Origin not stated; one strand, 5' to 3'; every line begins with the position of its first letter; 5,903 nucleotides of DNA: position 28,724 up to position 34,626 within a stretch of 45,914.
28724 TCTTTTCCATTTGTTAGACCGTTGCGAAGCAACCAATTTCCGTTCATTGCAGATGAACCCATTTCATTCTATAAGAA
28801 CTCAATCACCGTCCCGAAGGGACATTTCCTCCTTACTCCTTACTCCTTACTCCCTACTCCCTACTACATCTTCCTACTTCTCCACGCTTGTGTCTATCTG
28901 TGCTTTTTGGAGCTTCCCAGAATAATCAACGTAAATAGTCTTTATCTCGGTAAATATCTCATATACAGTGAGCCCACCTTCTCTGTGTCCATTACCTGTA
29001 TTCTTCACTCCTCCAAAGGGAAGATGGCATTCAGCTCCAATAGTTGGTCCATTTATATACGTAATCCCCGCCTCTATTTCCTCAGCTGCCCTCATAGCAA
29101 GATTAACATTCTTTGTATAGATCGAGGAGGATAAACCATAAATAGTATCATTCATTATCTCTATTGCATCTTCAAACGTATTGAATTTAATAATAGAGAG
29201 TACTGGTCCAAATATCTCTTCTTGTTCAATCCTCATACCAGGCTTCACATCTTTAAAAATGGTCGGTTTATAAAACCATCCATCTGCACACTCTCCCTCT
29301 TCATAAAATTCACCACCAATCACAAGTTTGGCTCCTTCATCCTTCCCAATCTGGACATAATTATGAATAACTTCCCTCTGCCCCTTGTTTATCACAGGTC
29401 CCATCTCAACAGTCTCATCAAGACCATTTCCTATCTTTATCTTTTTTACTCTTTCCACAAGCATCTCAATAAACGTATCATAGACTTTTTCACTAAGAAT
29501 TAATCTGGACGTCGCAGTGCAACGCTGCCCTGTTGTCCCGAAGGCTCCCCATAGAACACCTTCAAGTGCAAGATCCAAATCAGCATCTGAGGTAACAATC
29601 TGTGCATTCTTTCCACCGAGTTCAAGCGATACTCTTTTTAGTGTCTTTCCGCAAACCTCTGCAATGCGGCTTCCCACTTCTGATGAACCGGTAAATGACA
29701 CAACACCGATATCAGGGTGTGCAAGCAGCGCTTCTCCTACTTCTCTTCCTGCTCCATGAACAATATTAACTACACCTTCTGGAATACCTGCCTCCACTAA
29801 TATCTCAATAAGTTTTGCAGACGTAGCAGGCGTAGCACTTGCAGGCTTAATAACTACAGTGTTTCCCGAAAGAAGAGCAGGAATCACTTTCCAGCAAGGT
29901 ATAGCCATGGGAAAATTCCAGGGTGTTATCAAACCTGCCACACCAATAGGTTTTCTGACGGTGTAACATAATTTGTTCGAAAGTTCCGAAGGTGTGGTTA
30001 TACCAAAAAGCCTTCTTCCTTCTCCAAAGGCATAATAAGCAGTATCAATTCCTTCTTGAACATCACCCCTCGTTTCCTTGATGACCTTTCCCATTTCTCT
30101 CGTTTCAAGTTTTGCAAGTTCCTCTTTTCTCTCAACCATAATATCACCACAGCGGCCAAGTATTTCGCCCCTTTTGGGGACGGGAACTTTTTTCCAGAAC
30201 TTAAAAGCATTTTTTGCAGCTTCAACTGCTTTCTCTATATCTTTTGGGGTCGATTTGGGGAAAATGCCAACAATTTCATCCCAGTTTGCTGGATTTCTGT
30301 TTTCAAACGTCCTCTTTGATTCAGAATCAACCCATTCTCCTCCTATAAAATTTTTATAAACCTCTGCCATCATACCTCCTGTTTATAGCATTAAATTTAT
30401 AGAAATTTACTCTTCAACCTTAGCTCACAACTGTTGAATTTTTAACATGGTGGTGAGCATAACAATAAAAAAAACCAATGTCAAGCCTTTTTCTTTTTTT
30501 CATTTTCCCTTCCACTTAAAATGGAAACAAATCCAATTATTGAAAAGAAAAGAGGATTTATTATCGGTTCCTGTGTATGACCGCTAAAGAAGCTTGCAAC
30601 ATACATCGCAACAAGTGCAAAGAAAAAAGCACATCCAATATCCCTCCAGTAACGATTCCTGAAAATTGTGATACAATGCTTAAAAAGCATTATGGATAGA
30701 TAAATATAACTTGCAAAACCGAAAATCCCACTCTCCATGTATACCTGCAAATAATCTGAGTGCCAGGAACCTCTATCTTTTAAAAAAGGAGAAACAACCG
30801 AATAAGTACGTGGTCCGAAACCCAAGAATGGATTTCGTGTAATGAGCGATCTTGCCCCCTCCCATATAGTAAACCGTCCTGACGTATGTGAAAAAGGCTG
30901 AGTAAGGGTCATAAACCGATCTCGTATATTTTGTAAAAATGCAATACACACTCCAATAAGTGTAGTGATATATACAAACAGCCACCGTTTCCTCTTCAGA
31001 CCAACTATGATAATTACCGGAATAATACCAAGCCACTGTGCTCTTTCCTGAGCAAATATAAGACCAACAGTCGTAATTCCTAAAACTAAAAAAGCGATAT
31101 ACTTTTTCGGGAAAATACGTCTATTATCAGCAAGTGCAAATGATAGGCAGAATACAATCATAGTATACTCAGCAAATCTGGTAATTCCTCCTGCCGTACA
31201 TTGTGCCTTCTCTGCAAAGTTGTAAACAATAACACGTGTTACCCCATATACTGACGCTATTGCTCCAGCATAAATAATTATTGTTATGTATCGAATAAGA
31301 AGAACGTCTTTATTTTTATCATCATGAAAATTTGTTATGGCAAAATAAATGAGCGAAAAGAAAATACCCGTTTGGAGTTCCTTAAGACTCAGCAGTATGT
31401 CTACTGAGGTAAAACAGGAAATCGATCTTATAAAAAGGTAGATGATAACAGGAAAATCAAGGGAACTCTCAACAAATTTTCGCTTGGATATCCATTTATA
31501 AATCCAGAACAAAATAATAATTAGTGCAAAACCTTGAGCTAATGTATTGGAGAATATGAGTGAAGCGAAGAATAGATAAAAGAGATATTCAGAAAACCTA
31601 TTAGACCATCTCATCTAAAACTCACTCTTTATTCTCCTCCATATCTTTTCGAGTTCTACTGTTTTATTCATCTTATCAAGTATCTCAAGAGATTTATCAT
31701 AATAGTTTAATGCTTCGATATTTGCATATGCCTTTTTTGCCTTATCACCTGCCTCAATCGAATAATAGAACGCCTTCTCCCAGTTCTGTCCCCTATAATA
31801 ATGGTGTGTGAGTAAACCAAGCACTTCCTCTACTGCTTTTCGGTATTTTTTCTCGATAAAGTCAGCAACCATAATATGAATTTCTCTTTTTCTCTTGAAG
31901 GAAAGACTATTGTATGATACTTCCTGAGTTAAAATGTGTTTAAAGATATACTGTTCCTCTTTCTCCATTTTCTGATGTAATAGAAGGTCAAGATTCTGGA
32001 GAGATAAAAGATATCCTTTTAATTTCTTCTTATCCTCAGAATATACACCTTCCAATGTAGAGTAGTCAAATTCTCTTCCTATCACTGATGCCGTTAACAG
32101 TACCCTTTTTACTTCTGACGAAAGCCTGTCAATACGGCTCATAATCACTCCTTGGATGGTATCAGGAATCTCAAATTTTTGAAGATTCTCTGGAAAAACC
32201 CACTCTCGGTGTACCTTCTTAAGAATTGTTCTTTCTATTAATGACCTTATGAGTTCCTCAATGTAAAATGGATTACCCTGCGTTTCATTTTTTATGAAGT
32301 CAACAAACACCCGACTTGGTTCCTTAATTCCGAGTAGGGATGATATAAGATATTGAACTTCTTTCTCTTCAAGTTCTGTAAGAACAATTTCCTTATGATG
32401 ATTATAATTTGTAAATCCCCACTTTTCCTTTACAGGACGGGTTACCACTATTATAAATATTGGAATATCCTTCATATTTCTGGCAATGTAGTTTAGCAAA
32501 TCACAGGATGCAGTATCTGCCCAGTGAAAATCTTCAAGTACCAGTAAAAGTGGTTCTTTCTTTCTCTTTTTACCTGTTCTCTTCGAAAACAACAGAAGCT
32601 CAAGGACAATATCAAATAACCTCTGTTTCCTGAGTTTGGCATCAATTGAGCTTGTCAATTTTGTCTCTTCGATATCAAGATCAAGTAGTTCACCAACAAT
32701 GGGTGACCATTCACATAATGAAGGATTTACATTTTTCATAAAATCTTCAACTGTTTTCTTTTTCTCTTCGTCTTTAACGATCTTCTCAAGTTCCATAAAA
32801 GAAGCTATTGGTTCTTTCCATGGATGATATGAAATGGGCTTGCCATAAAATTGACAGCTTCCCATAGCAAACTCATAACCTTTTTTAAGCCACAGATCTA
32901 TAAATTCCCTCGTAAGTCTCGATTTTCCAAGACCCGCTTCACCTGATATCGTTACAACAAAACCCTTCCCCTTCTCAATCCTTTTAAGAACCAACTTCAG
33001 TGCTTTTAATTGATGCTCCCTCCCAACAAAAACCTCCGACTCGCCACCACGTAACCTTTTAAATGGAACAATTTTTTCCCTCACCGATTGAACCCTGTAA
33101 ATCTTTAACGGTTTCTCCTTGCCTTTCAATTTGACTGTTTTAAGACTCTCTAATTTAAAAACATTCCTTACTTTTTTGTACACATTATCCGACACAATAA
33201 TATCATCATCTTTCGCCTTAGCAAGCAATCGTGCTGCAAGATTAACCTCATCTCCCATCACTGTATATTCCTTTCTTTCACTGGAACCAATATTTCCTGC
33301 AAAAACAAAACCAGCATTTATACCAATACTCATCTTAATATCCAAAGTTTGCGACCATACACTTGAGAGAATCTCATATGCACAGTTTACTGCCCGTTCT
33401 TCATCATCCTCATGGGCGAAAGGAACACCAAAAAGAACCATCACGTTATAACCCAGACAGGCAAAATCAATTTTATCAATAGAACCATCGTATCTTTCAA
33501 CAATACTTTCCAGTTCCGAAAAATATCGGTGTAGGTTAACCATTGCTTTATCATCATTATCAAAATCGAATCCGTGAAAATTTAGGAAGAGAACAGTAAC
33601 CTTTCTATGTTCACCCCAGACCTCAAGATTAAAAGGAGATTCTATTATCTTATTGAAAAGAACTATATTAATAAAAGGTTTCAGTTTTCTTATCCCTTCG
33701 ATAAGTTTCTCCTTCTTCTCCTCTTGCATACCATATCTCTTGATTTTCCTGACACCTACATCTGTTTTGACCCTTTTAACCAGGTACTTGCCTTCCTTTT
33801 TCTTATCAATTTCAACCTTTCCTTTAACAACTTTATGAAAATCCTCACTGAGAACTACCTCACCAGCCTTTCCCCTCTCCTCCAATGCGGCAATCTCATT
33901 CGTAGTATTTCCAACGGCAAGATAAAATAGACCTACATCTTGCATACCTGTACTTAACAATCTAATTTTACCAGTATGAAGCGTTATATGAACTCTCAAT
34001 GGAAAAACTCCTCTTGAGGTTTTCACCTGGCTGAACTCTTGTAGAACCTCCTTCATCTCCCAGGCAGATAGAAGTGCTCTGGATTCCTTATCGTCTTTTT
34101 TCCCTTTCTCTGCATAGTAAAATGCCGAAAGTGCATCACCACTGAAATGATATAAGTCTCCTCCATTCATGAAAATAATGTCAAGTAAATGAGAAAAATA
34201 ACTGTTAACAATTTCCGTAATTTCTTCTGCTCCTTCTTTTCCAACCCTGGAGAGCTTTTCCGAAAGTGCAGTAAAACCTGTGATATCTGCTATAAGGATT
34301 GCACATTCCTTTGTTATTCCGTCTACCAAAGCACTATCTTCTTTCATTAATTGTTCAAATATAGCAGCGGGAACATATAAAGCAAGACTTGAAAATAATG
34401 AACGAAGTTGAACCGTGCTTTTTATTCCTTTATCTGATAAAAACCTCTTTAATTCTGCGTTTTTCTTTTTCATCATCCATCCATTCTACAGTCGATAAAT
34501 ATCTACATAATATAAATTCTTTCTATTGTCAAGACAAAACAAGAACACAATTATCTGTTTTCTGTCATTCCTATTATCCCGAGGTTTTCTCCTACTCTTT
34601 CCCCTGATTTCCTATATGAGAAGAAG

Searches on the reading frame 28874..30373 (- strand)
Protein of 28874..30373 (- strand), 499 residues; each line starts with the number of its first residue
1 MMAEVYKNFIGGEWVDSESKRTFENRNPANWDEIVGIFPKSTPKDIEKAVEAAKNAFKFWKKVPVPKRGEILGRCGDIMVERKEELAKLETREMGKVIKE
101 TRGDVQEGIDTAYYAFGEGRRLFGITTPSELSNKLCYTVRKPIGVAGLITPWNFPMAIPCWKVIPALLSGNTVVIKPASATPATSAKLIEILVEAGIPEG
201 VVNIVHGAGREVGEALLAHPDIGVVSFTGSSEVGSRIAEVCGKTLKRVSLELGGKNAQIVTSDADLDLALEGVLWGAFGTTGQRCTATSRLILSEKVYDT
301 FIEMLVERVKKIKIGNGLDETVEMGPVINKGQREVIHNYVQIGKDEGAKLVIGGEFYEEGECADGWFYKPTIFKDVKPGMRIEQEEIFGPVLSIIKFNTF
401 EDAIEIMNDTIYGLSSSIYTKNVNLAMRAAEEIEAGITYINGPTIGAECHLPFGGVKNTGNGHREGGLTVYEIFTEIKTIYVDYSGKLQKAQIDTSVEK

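Call 91: search_protein_families(library=pfam, proteins=[window:28874-30373:-], max_evalue=0.00001)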
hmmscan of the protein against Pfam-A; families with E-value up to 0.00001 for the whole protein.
window:28874-30373:- (499 aa): 1 family
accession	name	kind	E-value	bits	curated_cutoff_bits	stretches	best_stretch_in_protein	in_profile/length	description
PF00171.27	Aldedh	-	4.2e-180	599.7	23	1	14-480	1-461/461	Aldehyde dehydrogenase family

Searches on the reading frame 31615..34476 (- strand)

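Call 91: search_protein_families(library=pfam, proteins=[window:31615-34476:-], max_evalue=0.00001)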
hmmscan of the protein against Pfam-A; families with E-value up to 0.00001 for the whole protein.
window:31615-34476:- (953 aa): 2 families
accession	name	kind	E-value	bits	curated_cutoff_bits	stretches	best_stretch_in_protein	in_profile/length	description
PF00211.25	Guanylate_cyc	-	9.5e-28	97.5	21.9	2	289-460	5-179/183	Adenylate and Guanylate cyclase catalytic domain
PF13191.12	AAA_16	-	7.9e-20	72.5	32.6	1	483-676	2-167/167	AAA ATPase domain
